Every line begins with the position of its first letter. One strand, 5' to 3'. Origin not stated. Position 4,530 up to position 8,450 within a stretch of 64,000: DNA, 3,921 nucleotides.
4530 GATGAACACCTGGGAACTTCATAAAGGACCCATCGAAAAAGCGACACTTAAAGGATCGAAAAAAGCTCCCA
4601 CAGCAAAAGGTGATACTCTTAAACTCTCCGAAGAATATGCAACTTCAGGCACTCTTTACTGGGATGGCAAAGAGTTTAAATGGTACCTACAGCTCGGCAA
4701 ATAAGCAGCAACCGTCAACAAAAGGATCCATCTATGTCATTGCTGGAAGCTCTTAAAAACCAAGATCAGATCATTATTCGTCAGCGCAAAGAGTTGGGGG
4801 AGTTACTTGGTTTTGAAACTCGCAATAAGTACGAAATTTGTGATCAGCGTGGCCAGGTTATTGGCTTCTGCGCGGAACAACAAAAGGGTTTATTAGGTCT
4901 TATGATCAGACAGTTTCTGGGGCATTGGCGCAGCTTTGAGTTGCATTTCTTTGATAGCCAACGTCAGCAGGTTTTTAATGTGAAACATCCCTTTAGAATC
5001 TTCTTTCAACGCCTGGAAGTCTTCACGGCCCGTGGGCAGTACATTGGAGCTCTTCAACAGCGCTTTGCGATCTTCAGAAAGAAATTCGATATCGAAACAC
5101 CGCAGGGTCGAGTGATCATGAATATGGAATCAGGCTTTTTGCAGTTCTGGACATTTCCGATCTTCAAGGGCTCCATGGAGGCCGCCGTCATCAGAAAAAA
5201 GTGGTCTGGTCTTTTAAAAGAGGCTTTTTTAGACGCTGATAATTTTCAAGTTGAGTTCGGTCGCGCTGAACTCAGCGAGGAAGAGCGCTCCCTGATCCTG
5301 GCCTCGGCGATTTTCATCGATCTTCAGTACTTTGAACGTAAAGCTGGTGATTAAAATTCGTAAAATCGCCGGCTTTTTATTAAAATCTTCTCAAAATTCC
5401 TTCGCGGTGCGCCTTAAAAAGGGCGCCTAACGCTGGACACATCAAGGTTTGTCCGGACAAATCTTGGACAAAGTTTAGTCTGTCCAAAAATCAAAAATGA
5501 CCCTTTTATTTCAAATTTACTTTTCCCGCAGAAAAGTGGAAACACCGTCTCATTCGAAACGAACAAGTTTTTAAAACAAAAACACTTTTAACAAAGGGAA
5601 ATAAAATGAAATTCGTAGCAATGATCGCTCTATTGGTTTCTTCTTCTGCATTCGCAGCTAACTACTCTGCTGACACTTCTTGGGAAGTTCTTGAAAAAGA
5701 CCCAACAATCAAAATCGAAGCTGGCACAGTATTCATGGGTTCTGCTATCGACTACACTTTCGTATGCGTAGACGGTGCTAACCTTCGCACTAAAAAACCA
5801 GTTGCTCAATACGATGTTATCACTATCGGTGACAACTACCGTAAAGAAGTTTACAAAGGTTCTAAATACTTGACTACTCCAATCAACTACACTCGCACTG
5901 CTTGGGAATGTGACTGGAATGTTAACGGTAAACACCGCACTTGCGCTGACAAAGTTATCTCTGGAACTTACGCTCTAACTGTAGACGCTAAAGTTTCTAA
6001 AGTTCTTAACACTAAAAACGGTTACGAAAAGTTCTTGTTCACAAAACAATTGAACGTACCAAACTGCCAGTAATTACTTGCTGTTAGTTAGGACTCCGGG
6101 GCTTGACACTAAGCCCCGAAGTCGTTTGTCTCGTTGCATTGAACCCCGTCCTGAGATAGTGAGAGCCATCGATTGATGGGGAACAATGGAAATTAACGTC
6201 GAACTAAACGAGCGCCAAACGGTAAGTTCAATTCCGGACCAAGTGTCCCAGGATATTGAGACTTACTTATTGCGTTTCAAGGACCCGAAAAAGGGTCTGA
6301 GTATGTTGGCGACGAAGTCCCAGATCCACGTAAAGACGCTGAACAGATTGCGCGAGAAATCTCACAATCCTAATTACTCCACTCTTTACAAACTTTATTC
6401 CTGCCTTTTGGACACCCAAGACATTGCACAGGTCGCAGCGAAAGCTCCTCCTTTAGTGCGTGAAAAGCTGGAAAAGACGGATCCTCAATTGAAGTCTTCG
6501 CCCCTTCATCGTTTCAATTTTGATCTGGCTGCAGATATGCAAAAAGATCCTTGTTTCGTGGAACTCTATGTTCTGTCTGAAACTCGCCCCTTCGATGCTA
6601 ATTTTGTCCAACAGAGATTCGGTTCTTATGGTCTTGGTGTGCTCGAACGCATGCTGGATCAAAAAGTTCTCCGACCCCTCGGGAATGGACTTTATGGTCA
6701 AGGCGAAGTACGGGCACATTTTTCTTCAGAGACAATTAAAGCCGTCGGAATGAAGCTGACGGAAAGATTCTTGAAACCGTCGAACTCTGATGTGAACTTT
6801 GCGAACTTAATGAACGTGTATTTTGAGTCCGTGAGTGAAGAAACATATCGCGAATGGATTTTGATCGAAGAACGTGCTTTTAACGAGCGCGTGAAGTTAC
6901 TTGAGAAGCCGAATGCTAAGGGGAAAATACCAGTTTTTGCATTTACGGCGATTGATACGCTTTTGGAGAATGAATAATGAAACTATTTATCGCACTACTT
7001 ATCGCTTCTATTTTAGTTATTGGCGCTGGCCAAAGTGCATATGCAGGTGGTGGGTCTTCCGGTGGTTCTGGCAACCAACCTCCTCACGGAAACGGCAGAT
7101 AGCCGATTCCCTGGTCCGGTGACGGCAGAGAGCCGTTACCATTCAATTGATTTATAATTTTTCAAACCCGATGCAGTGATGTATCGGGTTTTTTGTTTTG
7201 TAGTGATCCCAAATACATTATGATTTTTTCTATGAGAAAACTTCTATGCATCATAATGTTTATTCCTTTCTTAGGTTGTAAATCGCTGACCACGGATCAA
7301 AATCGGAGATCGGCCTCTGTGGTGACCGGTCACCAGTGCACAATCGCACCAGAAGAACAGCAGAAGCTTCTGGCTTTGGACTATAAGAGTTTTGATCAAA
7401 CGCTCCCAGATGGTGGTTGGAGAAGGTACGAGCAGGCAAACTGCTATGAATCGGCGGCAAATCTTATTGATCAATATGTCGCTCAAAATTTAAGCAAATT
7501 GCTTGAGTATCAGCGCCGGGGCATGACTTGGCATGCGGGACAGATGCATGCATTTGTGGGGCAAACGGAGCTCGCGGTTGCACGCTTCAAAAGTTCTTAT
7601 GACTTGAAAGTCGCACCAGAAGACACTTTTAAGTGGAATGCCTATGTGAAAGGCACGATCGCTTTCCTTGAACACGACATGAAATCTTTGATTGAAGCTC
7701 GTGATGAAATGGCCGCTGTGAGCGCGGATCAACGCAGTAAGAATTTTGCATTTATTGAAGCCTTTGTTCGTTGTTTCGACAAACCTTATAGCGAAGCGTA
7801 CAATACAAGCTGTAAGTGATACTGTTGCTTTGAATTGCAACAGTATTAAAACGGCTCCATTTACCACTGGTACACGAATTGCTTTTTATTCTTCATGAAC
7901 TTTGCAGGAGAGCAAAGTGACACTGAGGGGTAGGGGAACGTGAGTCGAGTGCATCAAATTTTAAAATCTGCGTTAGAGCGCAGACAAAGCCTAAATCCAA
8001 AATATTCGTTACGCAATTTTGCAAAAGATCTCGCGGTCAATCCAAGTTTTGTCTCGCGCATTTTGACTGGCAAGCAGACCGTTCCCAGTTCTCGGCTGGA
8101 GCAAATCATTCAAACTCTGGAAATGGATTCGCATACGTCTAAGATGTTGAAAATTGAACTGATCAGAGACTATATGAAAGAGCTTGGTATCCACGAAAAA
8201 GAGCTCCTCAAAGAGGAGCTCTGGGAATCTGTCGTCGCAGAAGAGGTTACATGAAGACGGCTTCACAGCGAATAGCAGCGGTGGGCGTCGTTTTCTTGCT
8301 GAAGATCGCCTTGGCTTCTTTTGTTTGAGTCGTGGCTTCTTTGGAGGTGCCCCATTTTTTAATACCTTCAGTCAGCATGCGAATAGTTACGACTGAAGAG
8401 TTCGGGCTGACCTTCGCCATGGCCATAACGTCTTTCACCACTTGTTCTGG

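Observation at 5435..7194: Candidate peptide-signalling cassette: HTH/DUF4423-like regulator coupled to a tiny secreted peptide, beside an operator-bearing target gene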

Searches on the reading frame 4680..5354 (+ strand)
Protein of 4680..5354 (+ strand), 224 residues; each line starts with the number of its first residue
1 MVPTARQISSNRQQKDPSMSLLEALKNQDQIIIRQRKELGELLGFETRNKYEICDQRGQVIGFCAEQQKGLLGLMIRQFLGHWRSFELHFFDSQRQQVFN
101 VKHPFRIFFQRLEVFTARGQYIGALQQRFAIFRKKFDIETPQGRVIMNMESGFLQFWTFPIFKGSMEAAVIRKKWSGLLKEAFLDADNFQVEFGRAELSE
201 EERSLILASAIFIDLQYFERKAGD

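Call 3: search_protein_families(library=ncbifam, proteins=[window:4680-5354:+], max_evalue=1)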
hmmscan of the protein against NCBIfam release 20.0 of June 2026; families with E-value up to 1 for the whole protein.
window:4680-5354:+ (224 aa): 0 families

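Call 4: search_protein_families(library=pfam, proteins=[window:4680-5354:+], max_evalue=1)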
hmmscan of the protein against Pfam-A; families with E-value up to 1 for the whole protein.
window:4680-5354:+ (224 aa): 4 families
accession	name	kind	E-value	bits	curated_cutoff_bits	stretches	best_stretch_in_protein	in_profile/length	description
PF03803.21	Scramblase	-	8.9e-42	143.3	25.4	1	18-220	11-221/221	Scramblase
PF21553.2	Formyl_trans_C_2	-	0.0087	16.1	27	1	181-202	29-50/58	Methionyl-tRNA formyltransferase, C-terminal domain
PF06228.19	ChuX_HutX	-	0.013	15.9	25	1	31-122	30-114/134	Haem utilisation ChuX/HutX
PF05171.18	HemS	-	0.041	14.2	24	1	29-122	23-107/128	Haemin-degrading HemS.ChuX domain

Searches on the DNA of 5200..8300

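Call 84: search_rna_families(source=window, start=5200, end=8300, threshold=evalue, max_evalue=1)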
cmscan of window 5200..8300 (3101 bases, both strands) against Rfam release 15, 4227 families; matches with E-value up to 1: 1.
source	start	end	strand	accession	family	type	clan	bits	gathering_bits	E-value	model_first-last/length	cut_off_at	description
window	7219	7334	-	RF03022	Phage_DGR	Gene; sRNA;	-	22.7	50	0.5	1-127/127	no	Bacteriophage Diversity-Generating Retroelement RNA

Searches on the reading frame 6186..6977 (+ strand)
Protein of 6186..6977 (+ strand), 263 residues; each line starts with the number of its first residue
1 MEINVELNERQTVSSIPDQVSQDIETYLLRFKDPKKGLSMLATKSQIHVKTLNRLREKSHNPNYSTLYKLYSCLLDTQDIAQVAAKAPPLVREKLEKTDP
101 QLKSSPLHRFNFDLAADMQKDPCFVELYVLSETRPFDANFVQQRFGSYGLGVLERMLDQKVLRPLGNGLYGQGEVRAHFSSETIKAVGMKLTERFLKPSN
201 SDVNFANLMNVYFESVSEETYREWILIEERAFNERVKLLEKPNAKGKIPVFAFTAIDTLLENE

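Call 3: search_protein_families(library=ncbifam, proteins=[window:6186-6977:+], max_evalue=1)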
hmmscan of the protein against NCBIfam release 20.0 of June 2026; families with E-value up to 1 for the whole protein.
window:6186-6977:+ (263 aa): 0 families

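Call 4: search_protein_families(library=pfam, proteins=[window:6186-6977:+], max_evalue=1)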
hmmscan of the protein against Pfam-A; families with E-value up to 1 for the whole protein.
window:6186-6977:+ (263 aa): 1 family
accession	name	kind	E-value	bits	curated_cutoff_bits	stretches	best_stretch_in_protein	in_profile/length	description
PF01381.28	HTH_3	-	0.058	13.9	23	1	35-70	7-44/55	Helix-turn-helix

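Call 5: find_homologous_proteins(query=window:6186-6977:+)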
Query window:6186-6977:+ (263 aa): 32 proteins with E <= 0.001 among 586 candidates.
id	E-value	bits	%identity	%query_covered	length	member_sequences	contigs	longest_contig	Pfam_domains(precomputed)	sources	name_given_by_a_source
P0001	1.2e-155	534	90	100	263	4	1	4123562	-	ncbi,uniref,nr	ncbi:hypothetical protein DOM22_10790 [Bdellovibrio sp. ZAP7]|uniref:hypothetical protein n=1 Tax=Bd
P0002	9.6e-145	499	84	100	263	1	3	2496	-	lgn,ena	-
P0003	4.6e-144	496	83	100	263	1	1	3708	-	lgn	-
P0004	7.0e-143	493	82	100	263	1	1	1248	-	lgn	-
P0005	1.7e-142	491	99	85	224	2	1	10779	-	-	-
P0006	3.5e-140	484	81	100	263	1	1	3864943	-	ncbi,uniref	ncbi:hypothetical protein [Bdellovibrio sp. HCB209]|uniref:hypothetical protein n=1 Tax=Bdellovibrio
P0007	7.1e-140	483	84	97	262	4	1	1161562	-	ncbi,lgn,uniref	ncbi:hypothetical protein [Bdellovibrio sp. GT3]|uniref:hypothetical protein n=1 Tax=Bdellovibrio sp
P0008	7.8e-140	483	86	95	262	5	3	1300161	-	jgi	jgi:hypothetical protein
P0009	5.2e-136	470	78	100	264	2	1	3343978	-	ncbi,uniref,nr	ncbi:hypothetical protein EZJ49_09520 [Bdellovibrio bacteriovorus]|uniref:hypothetical protein n=1 T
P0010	1.6e-133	462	77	100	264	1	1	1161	-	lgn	-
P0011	1.5e-127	442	73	100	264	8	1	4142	-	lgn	-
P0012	3.9e-126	438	74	100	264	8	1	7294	-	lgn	-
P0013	1.4e-124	433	73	100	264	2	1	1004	-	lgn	-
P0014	2.3e-123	429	72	100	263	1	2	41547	-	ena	-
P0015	6.2e-123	427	72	100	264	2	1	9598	-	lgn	-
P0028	2.1e-89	317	55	96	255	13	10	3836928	-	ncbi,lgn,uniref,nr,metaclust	ncbi:hypothetical protein Bb109J_c1491 [Bdellovibrio bacteriovorus]|uniref:hypothetical protein n=1 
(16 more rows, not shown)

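Call 7: find_related_loci(query=window:6186-6977:+, collection=genome_contigs, flank=3000)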
Query window:6186-6977:+ (263 aa) in genome_contigs; peptide patterns used: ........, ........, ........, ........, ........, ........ (x = any residue, [..] = any of these).
49 stretches matched a pattern; 8 encode a relative of the query (tblastn E <= 1e-3); 8 distinct loci.
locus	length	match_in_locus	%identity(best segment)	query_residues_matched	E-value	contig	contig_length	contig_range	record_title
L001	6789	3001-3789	90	1-263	3e-165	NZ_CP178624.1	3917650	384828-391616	Bdellovibrio sp. HCB185ZH chromosome, complete genome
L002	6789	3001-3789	81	1-263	9e-151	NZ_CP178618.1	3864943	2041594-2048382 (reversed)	Bdellovibrio sp. HCB209 chromosome, complete genome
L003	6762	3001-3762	84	10-263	2e-149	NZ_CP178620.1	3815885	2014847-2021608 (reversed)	Bdellovibrio sp. HCB290 chromosome, complete genome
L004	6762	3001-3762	85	10-263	2e-149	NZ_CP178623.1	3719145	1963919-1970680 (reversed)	Bdellovibrio sp. HCB274 chromosome, complete genome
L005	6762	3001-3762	84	10-263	1e-148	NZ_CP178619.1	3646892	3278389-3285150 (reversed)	Bdellovibrio sp. HCB288 chromosome, complete genome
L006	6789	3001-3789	71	1-263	2e-133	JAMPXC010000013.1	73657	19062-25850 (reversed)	MAG: Pseudobdellovibrio sp. isolate R2F_R2FSRR_metabat.19 R2F_C169, whole genome shotgun sequence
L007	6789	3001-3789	72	1-263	9e-133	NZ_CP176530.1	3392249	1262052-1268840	Pseudobdellovibrio sp. HCB154 chromosome, complete genome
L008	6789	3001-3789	71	1-263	5e-132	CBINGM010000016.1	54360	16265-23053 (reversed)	MAG TPA_asm: uncultured Pseudobdellovibrio sp. isolate SRR16817036_concoct_18 genome assembly, contig: ERZ27393611.116,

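Call 17: find_encoding_contigs(protein=P0028, flank=3000, max_places=3)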
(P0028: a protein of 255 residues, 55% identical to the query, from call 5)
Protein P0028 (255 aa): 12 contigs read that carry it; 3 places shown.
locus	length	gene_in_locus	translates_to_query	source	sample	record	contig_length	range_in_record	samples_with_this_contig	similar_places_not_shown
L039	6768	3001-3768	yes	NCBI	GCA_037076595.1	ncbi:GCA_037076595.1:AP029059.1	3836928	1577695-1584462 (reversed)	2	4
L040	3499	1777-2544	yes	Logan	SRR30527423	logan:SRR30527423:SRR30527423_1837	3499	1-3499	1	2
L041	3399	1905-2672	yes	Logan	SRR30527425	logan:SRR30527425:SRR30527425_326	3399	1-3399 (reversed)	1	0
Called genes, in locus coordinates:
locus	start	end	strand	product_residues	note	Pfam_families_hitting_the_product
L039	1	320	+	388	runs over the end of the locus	PF03051:Peptidase_C1_2, PF00112:Peptidase_C1 (weak)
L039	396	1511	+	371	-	PF01594:AI-2E_transport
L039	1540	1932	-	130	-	PF03860:Csp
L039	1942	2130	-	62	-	-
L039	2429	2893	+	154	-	-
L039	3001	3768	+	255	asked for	-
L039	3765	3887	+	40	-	-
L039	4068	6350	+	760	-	PF13884:Peptidase_S74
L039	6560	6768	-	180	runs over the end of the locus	PF00376:MerR (weak), PF13411:MerR_1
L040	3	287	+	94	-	?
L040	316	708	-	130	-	PF03860:Csp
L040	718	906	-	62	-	-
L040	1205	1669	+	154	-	-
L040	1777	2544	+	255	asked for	-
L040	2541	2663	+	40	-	-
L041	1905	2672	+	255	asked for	-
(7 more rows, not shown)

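Call 27: search_protein_families(library=pfam, alignment_id=A1, max_evalue=10)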
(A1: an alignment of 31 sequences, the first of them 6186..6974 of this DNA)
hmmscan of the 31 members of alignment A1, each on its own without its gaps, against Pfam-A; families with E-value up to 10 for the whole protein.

A. member 1, window:6186-6974:+ (263 aa): 1 family
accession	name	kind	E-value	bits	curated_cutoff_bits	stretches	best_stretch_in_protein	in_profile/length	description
PF01381.28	HTH_3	-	0.058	13.9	23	1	35-70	7-44/55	Helix-turn-helix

B. families by the number of members that match (of 31 scanned): 13 families
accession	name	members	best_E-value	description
PF01381.28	HTH_3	12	0.0019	Helix-turn-helix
PF24687.1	OrgC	7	0.032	Type III Secretion system protein OrgC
PF17478.7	VP4_helical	4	0.081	Rotavirus VP4 helical domain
PF24956.1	Msl2-3_C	2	0.087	Mechanosensitive ion channel protein 2/3 C-terminal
PF11621.13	Sbi-IV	2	0.2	C3 binding domain 4 of IgG-bind protein SBI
PF25183.1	OMP_b-brl_4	1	0.091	Outer membrane beta barrel domain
PF10229.14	MMADHC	1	0.096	Methylmalonic aciduria and homocystinuria type D protein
PF13384.12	HTH_23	1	0.12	Homeodomain-like domain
PF13443.12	HTH_26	1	0.12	Cro/C1-type HTH DNA-binding domain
PF23169.1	HalD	1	0.15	Halogenase D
PF17581.7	DUF5483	1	0.24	Family of unknown function (DUF5483)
PF00376.29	MerR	1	0.25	MerR family regulatory protein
PF03057.20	DUF236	1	0.27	DUF236 repeat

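Call 30: predict_structure(alignment_id=A1)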
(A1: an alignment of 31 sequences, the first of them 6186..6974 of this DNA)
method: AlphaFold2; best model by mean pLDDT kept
length: 263 residues; sequences in the alignment: 31
mean_pLDDT: 72.2   pTM: 0.38
mean pLDDT of the five models: 72.2, 72.1, 69.8, 68.1, 67.9
residues with pLDDT >= 90: 49; 70-90: 115; 50-70: 52; < 50: 47
segments of 3 or more residues with pLDDT < 50: 1-10, 100-112, 200-202, 204-211, 255-263
pLDDT, mean of each block of 10 residues (from residue 1): 37 79 93 91 88 91 87 84 85 74 39 55 78 83 88 85 88 69 58 55 47 59 78 82 69 47 35
secondary structure, 60 per line:
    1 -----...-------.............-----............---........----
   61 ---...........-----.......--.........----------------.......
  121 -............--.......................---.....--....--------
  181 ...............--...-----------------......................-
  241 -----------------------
elements in order: H16-28 H34-45 H49-56 H64-74 H80-86 H89-97 H114-120 H122-133 H138-158 E162-166 E169-172 H181-195 H218-239

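Call 34: fold_search(model_id=the predicted structure, library=pdb)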
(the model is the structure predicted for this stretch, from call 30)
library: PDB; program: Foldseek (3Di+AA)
matches with E <= 10: 509; with E <= 0.001: 0
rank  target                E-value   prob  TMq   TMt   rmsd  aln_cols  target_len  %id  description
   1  9a7f_A                2.7e-01  0.66  0.20  0.36  12.3       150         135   16  Integrative model of RGHR-DLDH1 by crosslinking MS and deep learning (released 2024-09-18)
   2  7tgh_T3               2.8e-01  0.13  0.16  0.14  25.0       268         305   12  Cryo-EM structure of respiratory super-complex CI+III2 from Tetrahymena thermophila (released 2022-04-06)
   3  6rnz_A                3.1e-01  0.99  0.20  0.65   3.7        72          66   19  Crystal structure of the N-terminal HTH DNA-binding domain of the essential repressor DdrO from radiation-resistant De (released 2019-10-09)
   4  9f26_C                3.3e-01  0.92  0.18  0.49   7.2        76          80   14  Crystal structure of the PriS_PriL-Rpa2WH ternary complex from P. abyssi (released 2024-12-04)
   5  9bcx_4                3.3e-01  0.35  0.17  0.09  10.9       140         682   11  Cryo-EM structure of the S. cerevisiae ORC-Cdc6-Mcm2-7-DNA complex with a fully closed Mcm2-Mcm5 DNA entry gate (released 2025-01-01)
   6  9gjw_4                3.3e-01  0.30  0.17  0.09  11.7       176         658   11  OCCM maturation intermediate stalled with an Arginine Finger mutation in Mcm2 (released 2025-03-05)
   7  5d4z_H                3.4e-01  0.98  0.21  0.51   9.3        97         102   11  Crystal structure of Repressor from Salmonella-temperate phage (released 2016-04-27)
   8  3fya_A                3.4e-01  0.97  0.19  0.59   5.0        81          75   22  Crystal Structure of an R35A mutant of the Restriction-Modification Controller Protein C.Esp1396I (released 2009-08-25)
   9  7pwj_FFF              3.8e-01  0.41  0.19  0.32  13.6       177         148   10  dUTPase from human in complex with Stl (released 2022-12-28)
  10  6b9s_D                4.5e-01  0.97  0.19  0.12   3.1        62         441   16  MPnS crystallized in the absence of substrate (released 2017-12-20)
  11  1b0n_A                4.7e-01  0.91  0.19  0.45   9.1        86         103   28  SINR PROTEIN/SINI PROTEIN COMPLEX (released 1999-01-13)
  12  3pxp_A                4.7e-01  0.72  0.20  0.18  13.9       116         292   16  Crystal structure of a PAS and DNA binding domain containing protein (Caur_2278) from CHLOROFLEXUS AURANTIACUS J-10-FL (released 2011-01-19)
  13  3qq6_B                4.9e-01  0.98  0.20  0.67   3.5        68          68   24  The N-terminal DNA binding domain of SinR from Bacillus subtilis (released 2011-06-15)
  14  6lb3_B                4.9e-01  0.85  0.21  0.49   6.7        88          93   12  Crystal structure of PA4674 in complex with its operator DNA (18bp) from Pseudomonas aeruginosa (released 2020-11-18)
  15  6b9s_A                5.2e-01  0.97  0.19  0.12   3.2        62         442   16  MPnS crystallized in the absence of substrate (released 2017-12-20)
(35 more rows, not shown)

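Call 56: search_protein_representatives(alignment_id=A1)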
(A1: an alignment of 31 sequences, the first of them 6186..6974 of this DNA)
Query: 31 sequences, 263 profile positions. Proteins with E-value up to 0.001 (for the whole library): 290; up to 1e-10: 154; up to 1e-30: 61. The best 150 are listed.
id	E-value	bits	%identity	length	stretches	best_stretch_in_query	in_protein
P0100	2.8e-90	318.5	-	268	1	10-262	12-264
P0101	5.3e-65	235.7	-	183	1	85-260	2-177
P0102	3.1e-64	233.2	-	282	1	10-261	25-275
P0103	1.3e-63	231.1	-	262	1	11-259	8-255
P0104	1.9e-63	230.6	-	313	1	7-260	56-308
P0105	3.4e-61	223.2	-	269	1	15-259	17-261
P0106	4.0e-61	223.0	-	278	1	11-261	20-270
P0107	3.3e-59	216.7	-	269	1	18-259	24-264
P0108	6.5e-59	215.7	-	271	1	10-257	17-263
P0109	8.0e-59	215.4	-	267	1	18-262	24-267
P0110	2.8e-57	210.4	-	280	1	12-260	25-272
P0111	1.5e-54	201.5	-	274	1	14-262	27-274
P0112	2.3e-54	200.8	-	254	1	14-259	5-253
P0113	1.9e-52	194.5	-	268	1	6-258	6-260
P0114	6.7e-52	192.7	-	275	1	11-261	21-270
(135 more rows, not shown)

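Call 58: search_protein_families(library=ncbifam, alignment_id=A3, max_evalue=0.01)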
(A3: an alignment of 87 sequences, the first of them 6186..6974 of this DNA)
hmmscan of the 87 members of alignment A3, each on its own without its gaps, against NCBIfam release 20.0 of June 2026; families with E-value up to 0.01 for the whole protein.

A. member 1, window:6186-6974:+ (263 aa): 0 families

B. families by the number of members that match (of 87 scanned): 10 families
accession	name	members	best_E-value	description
TIGR02684.1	dnstrm_HI1420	7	0.0008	addiction module antidote protein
NF041951.1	phage_RstR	2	0.0019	RstR family transcriptional repressor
NF048019.1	IS256_Zn_var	2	0.0041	IS256 family transposase, variant Zn-binding type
NF007304.0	PRK09784.1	1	0.004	YccE family protein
TIGR02431.1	pcaR_pcaU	1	0.0043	beta-ketoadipate pathway transcriptional regulators, PcaR/PcaU/PobR family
NF000222.1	FosX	1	0.0043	FosX/FosE/FosI family fosfomycin resistance hydrolase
NF053736.1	AcpB_EbpR_MafR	1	0.0046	AcpB/EbpR/MafR family transcriptional regulator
NF010621.0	PRK14014.1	1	0.0051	acetyltransferase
NF058536.1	LPAAT_acyl_YihG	1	0.0081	1-acylglycerol-3-phosphate O-acyltransferase, YihG family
NF010600.0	PRK13995.1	1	0.0099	K(+)-transporting ATPase subunit C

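Call 62: find_encoding_contigs(protein=P0103, flank=2500, max_places=2)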
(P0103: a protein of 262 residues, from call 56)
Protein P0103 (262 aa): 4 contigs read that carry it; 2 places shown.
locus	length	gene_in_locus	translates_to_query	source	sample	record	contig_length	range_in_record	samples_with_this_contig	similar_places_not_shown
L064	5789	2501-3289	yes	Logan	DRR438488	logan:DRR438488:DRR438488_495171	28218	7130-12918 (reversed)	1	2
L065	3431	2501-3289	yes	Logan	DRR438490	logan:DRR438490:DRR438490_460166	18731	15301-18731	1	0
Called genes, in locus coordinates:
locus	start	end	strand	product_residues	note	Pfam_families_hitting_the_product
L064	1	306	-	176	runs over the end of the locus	-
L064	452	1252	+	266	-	-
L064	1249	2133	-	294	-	PF18810:PBECR2 (faint)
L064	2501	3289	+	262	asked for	-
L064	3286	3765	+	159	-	-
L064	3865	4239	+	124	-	-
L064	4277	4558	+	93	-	-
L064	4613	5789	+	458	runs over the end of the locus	-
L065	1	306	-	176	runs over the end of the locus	-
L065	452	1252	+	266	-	-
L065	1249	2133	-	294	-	PF18810:PBECR2 (faint)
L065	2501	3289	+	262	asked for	-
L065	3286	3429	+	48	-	?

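Call 69: search_solved_structures(query=A3, max_evalue=1)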
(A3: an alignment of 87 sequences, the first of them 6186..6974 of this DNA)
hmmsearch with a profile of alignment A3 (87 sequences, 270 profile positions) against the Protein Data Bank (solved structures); distinct sequences matched with E-value up to 1: 6.
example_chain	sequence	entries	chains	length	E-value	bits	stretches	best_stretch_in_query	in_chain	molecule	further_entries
5ui5_I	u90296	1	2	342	0.002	20.8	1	25-111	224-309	RNA polymerase sigma factor RpoN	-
6af3_B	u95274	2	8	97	0.0044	19.7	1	23-76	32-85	HigA antitoxin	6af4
3bs3_A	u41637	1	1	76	0.096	15.3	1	21-70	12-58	Putative DNA-binding protein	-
1xkp_A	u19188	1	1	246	0.68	12.5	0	9-65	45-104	putative membrane-bound Yop targeting protein YopN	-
1y9q_A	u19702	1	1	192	0.7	12.5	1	16-70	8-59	transcriptional regulator, HTH_3 family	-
5i41_B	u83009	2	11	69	0.9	12.1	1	35-91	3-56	Chromosome-anchoring protein RacA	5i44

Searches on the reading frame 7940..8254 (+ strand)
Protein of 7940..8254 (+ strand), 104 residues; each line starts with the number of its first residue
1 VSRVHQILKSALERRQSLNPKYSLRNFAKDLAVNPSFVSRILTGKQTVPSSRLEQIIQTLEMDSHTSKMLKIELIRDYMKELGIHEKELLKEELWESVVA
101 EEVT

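Call 3: search_protein_families(library=ncbifam, proteins=[window:7940-8254:+], max_evalue=1)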
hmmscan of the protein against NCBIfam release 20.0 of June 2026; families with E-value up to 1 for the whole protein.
window:7940-8254:+ (104 aa): 8 families
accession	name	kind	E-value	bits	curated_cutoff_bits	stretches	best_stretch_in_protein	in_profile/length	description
TIGR02147.1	Fsuc_second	paralog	9.6e-06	25.2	50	1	8-67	14-74/272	TIGR02147 family protein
NF038310.1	lysogeny_AimR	equivalog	0.0023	17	70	1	20-82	8-66/365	AimR family lysis-lysogeny pheromone receptor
TIGR02607.1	antidote_HigA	equivalog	0.004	16.9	47.7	1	22-49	21-48/81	HigA family addiction module antitoxin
NF002773.0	PRK02866.1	subfamily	0.0072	16.4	150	1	21-79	18-76/147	cyanase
NF047355.1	ABC_bind_Mn_Staph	exception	0.065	12.4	500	1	13-95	198-279/309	manganese ABC transporter substrate-binding lipoprotein MntC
TIGR00673.1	cynS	equivalog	0.089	12.8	113.3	1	4-72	6-72/150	cyanase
NF006005.0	PRK08136.1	equivalog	0.1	11.9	185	1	13-67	255-309/314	DNA-binding protein YbiB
NF048000.1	ECH1013_TF_S24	equivalog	0.12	12.2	300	1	25-58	19-53/204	ECH_1013 family putative transcriptional regulator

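Call 4: search_protein_families(library=pfam, proteins=[window:7940-8254:+], max_evalue=1)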
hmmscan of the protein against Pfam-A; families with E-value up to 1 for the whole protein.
window:7940-8254:+ (104 aa): 5 families
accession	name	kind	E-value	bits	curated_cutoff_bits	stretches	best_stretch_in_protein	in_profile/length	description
PF13560.12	HTH_31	-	0.00034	21.3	27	1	21-63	14-57/64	Helix-turn-helix domain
PF12844.13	HTH_19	-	0.0023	18.2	30.2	1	21-90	12-59/64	Helix-turn-helix domain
PF01381.28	HTH_3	-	0.011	16.2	23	1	21-61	9-49/55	Helix-turn-helix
PF22470.1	Histone_HNS_N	-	0.016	15.5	24.5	1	18-92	8-78/79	H-NS histone-like proteins, N-terminal domain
PF13443.12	HTH_26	-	0.03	15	22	1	22-62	11-52/63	Cro/C1-type HTH DNA-binding domain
